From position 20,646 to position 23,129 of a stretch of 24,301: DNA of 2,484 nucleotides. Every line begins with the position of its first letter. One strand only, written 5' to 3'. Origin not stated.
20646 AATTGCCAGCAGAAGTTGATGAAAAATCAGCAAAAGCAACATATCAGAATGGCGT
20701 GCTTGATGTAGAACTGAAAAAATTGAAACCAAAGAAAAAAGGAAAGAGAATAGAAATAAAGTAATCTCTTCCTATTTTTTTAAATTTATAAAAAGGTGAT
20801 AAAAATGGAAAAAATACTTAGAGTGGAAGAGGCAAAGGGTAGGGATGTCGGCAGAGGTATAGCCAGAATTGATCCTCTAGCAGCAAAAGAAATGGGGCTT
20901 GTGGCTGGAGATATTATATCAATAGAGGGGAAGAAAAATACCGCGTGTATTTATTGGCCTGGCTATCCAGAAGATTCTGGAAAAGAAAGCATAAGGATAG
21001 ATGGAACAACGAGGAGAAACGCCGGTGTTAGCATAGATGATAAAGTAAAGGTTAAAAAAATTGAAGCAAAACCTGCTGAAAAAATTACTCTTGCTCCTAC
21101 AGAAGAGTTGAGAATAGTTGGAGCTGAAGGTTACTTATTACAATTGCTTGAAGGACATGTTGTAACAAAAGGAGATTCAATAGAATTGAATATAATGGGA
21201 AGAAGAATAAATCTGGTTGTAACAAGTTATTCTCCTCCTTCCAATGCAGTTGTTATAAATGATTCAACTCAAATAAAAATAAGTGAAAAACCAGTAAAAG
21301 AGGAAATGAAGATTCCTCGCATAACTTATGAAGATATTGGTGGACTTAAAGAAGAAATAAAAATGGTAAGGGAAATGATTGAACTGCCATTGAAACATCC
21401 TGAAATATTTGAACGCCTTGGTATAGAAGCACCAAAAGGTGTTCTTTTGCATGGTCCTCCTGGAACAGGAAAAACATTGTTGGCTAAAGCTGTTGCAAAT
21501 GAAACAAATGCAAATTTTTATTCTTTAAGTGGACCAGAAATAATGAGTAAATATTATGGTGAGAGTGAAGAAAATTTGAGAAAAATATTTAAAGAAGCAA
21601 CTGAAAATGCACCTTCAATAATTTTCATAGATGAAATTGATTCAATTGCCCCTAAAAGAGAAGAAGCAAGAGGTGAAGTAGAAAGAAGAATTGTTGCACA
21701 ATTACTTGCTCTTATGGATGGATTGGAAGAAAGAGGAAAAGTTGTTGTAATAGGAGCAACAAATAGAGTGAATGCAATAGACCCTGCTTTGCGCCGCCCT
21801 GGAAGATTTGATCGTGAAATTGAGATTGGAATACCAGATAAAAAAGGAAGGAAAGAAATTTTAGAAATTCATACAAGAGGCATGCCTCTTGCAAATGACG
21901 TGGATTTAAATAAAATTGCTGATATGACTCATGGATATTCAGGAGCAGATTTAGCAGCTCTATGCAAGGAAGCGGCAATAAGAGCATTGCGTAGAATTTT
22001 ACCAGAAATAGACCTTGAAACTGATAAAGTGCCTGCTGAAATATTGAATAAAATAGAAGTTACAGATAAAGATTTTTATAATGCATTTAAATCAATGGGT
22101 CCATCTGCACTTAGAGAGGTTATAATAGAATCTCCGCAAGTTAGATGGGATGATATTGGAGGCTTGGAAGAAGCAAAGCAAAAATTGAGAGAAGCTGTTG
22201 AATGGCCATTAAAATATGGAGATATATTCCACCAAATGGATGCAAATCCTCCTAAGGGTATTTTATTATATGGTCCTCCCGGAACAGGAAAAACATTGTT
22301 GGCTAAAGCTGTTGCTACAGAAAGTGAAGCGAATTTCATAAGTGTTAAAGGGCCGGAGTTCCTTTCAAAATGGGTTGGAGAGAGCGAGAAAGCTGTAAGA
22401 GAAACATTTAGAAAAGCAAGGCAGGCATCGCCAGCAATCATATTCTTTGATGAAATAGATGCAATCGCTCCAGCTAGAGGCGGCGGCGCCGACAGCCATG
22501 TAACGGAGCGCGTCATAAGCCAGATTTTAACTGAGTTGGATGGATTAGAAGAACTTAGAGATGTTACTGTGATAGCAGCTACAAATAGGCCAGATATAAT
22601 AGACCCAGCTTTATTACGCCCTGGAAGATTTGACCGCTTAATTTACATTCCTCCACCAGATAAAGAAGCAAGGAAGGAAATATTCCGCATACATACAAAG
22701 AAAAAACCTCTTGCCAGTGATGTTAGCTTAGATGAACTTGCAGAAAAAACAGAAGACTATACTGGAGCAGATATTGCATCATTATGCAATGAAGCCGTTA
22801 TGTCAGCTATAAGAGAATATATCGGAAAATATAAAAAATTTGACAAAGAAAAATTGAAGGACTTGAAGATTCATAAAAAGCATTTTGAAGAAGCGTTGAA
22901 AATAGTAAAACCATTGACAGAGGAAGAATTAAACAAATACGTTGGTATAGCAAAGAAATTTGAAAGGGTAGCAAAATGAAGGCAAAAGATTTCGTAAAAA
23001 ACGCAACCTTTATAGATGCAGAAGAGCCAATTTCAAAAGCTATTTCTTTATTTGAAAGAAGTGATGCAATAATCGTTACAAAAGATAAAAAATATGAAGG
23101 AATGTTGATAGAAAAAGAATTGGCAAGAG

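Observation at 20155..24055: hsp20-cdc48-(CBS4+HPF) cluster: protein rescue linked to ribosome hibernation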

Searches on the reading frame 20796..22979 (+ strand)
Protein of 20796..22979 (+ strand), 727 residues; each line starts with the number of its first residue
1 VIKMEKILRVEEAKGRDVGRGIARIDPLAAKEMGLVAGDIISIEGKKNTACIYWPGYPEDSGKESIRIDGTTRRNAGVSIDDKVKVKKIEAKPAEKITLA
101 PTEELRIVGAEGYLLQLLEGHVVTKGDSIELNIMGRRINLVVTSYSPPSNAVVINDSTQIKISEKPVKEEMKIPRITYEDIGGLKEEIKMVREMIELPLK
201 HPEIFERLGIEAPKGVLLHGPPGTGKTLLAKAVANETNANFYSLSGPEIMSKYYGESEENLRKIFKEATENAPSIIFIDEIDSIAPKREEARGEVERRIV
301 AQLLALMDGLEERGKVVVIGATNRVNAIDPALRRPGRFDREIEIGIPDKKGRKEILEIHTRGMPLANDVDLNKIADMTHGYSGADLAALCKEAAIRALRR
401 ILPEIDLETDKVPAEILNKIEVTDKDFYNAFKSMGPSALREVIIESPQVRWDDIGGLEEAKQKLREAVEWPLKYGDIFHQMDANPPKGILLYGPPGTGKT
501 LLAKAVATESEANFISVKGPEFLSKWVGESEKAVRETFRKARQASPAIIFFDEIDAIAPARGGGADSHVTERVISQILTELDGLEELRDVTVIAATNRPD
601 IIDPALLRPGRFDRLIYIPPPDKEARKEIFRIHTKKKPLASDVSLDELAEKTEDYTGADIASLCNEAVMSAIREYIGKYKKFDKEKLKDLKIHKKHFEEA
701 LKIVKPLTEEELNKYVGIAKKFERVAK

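Call 3: search_protein_families(library=pfam, proteins=[window:20796-22979:+], max_evalue=0.1)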
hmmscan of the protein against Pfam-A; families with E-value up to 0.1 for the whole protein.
window:20796-22979:+ (727 aa): 61 families (the best 25 are shown)
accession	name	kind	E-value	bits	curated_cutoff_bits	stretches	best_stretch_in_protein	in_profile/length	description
PF00004.35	AAA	-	4.3e-100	331.7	21.2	2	216-345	1-130/131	ATPase family associated with various cellular activities (AAA)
PF17862.7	AAA_lid_3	-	6.4e-35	118.7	27.2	2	368-408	1-41/45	AAA+ lid domain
PF02359.24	CDC48_N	-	2e-29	102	35.1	1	8-90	2-84/85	Cell division protein 48 (CDC48), N-terminal domain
PF05496.18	RuvB_N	-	1.1e-16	61.4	27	2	212-291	32-103/159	Holliday junction DNA helicase RuvB P-loop domain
PF13191.12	AAA_16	-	4.4e-15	57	32.6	2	204-318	15-136/167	AAA ATPase domain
PF02933.23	CDC48_2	-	2.2e-13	50.1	22.4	1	111-169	7-64/64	Cell division protein 48 (CDC48), domain 2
PF07728.20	AAA_5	-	1.1e-12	48.6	22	2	489-606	2-135/139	AAA domain (dynein-related subfamily)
PF07724.20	AAA_2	-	1.3e-12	48.5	27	2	216-309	6-101/166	AAA domain (Cdc48 subfamily)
PF06068.19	TIP49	-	1.2e-11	44.9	23.8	2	213-258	50-97/347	TIP49 P-loop domain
PF13173.12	AAA_14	-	1.7e-11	44.6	27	2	215-308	4-86/129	AAA domain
PF13401.12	AAA_22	-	1e-10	42.5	27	2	216-285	8-65/130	AAA domain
PF13671.12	AAA_33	-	7.8e-10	39.6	27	2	216-324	2-80/143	AAA domain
PF20720.3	nSTAND3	-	3.1e-08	33.9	27.2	2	214-280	18-73/155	Novel STAND NTPase 3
PF13521.12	AAA_28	-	5.7e-08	33.6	27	2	216-266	2-48/164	AAA domain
PF24883.2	NPHP3_N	-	1.4e-07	32.3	24.8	2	216-240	25-49/164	Nephrocystin 3, N-terminal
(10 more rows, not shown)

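Call 9: search_protein_families(library=ncbifam, proteins=[window:20796-22979:+], max_evalue=0.1)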
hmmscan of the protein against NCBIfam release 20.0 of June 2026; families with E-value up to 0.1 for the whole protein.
window:20796-22979:+ (727 aa): 102 families (the best 25 are shown)
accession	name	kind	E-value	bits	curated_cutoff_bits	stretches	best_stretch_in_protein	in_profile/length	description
TIGR01243.1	CDC48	subfamily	0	1134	802.65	1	7-725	3-732/733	CDC48 family AAA ATPase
NF003069.1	PRK03992.1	subfamily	1.5e-194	646.4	500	2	158-406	113-361/379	proteasome-activating nucleotidase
TIGR01242.2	TIGR01242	subfamily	2.3e-186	619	500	2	171-405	106-343/362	proteasome-activating nucleotidase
TIGR01241.2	FtsH_fam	equivalog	7.1e-167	556.8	600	2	430-675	140-386/598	ATP-dependent zinc metalloprotease FtsH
NF047747.1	PrtsmActNtasePan2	equivalog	4.6e-165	549.7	700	2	171-404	143-379/397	proteasome-activating nucleotidase Pan2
NF047748.1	PrtsmActNtasePan1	equivalog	1.3e-164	548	750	2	167-408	136-380/405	proteasome-activating nucleotidase Pan1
TIGR03689.1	pup_AAA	equivalog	6.2e-133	444.2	504.75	2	430-668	159-407/512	proteasome ATPase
NF008004.0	PRK10733.1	equivalog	9.3e-122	407.1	1008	2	175-401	148-379/644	ATP-dependent zinc metalloprotease FtsH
NF041006.2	cell_div_CdvC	equivalog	1.2e-119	399.6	650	2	442-721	93-367/370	cell division protein CdvC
NF042959.1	IteA_antiphage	equivalog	7.6e-75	252.3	510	2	444-691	84-322/367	anti-phage ATPase IteA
TIGR03922.1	T7SS_EccA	equivalog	2.1e-21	76.1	466.65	2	213-358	312-459/557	type VII secretion AAA-ATPase EccA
NF000868.0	PRK00080.1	equivalog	1.6e-17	63.4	282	2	212-291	50-121/330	Holliday junction branch migration DNA helicase RuvB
NF003229.0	PRK04195.1-5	equivalog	2e-17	63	280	2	452-562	17-120/413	replication factor C large subunit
TIGR00635.1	ruvB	equivalog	1.6e-16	60.2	299.05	2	211-291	28-100/305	Holliday junction branch migration DNA helicase RuvB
NF009881.0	PRK13341.1-2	equivalog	2.7e-13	48.7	651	2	489-555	55-119/736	AAA family ATPase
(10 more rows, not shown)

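Call 66: search_solved_structures(query=window:20805-22976:+, max_evalue=1e-100, show_alignments=1)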
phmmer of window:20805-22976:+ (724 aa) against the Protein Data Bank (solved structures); distinct sequences matched with E-value up to 1e-100: 74 (the best 60 are shown).
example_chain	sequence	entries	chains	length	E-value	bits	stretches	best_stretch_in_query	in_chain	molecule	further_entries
5g4f_A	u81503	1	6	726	6.7e-252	841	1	4-712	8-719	VCP-LIKE ATPASE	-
5g4g_A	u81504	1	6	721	7.2e-252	840.9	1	4-712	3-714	VCP-LIKE ATPASE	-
5vc7_A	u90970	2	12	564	2.9e-231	772.7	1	168-713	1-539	VCP-like ATPase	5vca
9m4n_A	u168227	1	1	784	1e-211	708.1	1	17-714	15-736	Cell division control protein 48 homolog A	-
9m3v_A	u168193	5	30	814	1.2e-211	707.9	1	17-714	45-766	Cell division control protein 48 homolog A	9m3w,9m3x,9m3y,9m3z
5c18_A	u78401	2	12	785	2.6e-210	703.5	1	21-718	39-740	Transitional endoplasmic reticulum ATPase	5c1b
7bp9_A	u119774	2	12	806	2.9e-209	700.1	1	21-717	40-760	Transitional endoplasmic reticulum ATPase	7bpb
5c19_A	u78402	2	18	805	3.1e-209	699.9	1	21-717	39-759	Transitional endoplasmic reticulum ATPase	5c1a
7l5w_A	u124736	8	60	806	3.8e-209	699.7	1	21-717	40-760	Transitional endoplasmic reticulum ATPase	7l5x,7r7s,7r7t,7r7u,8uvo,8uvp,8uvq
7rl9_A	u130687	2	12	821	3.9e-209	699.6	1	21-717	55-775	Transitional endoplasmic reticulum ATPase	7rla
7rl7_A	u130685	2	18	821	4.1e-209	699.6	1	21-717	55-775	Transitional endoplasmic reticulum ATPase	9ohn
7rl6_A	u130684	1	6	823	4.1e-209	699.6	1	21-717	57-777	Transitional endoplasmic reticulum ATPase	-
7rlj_A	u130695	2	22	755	4.2e-209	699.5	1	21-717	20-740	Transitional endoplasmic reticulum ATPase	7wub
8yka_A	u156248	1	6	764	4.4e-209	699.5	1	21-717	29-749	Transitional endoplasmic reticulum ATPase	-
7rlb_A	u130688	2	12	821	4.8e-209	699.3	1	21-717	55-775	Transitional endoplasmic reticulum ATPase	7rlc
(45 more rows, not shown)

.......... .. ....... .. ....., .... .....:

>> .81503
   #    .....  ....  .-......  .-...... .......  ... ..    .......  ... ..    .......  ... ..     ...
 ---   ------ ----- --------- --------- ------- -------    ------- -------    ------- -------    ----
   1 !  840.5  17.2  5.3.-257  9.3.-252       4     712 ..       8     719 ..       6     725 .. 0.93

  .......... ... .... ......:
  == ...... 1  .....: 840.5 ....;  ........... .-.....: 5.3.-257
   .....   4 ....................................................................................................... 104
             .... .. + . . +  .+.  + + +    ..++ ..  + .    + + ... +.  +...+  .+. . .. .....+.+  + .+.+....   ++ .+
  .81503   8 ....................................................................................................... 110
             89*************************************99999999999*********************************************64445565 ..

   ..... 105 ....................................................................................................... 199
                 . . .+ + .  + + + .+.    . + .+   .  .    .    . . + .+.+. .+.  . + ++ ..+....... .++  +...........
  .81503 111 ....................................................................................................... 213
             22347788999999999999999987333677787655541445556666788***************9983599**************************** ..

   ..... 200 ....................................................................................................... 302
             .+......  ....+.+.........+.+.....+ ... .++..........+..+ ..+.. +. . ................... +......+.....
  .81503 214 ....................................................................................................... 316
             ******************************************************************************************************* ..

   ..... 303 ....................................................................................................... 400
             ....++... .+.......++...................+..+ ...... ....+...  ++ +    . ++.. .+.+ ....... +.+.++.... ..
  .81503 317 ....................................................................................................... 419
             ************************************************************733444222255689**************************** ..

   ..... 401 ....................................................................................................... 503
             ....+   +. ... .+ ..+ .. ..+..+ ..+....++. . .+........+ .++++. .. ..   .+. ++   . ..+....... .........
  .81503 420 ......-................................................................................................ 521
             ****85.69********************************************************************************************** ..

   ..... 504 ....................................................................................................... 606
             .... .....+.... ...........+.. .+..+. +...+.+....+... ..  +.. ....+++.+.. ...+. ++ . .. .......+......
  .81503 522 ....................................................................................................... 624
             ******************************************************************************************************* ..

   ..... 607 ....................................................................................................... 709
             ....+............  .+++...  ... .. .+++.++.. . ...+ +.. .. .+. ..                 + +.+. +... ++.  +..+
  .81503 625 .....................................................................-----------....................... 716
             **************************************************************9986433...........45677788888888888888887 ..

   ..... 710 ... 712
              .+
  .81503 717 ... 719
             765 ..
